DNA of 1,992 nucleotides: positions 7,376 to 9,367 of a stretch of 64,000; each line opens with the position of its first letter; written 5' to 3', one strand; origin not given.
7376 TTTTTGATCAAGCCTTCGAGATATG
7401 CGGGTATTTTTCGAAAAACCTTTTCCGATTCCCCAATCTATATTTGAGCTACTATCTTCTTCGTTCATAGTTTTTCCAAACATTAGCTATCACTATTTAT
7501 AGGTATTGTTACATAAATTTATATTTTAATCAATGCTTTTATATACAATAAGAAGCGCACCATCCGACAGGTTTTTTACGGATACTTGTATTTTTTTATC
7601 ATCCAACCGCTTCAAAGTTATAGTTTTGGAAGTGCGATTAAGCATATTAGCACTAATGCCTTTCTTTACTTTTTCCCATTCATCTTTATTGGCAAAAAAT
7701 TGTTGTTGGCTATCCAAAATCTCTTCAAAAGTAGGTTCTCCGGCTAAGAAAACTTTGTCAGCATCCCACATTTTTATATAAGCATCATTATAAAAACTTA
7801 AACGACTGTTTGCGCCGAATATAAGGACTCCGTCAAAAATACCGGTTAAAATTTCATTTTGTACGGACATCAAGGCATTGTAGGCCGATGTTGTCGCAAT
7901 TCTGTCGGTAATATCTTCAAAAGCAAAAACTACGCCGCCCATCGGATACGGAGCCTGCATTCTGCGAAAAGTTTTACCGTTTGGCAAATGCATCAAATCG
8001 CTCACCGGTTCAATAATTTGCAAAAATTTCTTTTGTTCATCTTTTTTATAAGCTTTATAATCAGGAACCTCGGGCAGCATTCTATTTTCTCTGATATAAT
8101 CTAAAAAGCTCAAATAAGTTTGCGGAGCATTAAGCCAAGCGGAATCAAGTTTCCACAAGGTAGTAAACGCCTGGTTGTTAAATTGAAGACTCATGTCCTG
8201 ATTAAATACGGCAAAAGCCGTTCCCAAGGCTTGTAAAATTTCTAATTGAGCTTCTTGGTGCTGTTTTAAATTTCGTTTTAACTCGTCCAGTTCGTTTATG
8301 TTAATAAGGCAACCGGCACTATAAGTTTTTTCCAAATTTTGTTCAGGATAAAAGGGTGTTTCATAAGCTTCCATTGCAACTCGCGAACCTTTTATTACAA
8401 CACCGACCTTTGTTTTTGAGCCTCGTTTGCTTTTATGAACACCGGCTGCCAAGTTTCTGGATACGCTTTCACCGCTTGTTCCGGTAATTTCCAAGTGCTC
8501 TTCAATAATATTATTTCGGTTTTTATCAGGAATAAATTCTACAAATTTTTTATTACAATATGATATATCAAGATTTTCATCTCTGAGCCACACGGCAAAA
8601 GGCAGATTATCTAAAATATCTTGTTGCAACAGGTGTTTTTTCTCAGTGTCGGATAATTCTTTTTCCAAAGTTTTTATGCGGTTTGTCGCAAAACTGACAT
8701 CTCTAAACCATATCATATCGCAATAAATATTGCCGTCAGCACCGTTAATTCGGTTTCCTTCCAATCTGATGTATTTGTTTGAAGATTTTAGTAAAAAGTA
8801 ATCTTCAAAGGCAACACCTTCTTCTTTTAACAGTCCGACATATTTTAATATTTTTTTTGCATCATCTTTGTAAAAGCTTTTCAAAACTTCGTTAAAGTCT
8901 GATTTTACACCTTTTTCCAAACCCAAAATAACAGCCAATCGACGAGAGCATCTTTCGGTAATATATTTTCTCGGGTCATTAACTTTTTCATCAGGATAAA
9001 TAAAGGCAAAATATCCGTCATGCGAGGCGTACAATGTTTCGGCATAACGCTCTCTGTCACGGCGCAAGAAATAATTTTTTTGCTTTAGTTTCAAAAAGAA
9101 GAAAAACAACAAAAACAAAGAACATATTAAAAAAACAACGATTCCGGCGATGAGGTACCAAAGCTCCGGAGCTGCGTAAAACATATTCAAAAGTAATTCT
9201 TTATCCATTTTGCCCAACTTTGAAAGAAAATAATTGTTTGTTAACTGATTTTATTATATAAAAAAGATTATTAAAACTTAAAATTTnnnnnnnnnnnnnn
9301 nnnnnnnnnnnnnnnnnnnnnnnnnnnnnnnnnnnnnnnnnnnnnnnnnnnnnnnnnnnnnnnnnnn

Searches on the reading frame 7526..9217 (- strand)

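Call 66: search_protein_families(library=pfam, proteins=[window:7526-9217:-], max_evalue=0.0001)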
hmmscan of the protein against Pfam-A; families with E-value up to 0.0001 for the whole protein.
window:7526-9217:- (563 aa): 3 families
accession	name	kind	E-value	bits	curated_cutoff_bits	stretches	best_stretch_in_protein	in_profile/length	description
PF12860.13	PAS_7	-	4.4e-18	65.9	27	2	330-442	3-113/115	PAS fold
PF13188.13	PAS_8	-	5.1e-06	26.6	21.8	0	199-228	4-33/65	PAS domain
PF00989.32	PAS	-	1.5e-05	25.4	22.6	0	200-227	5-32/113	PAS fold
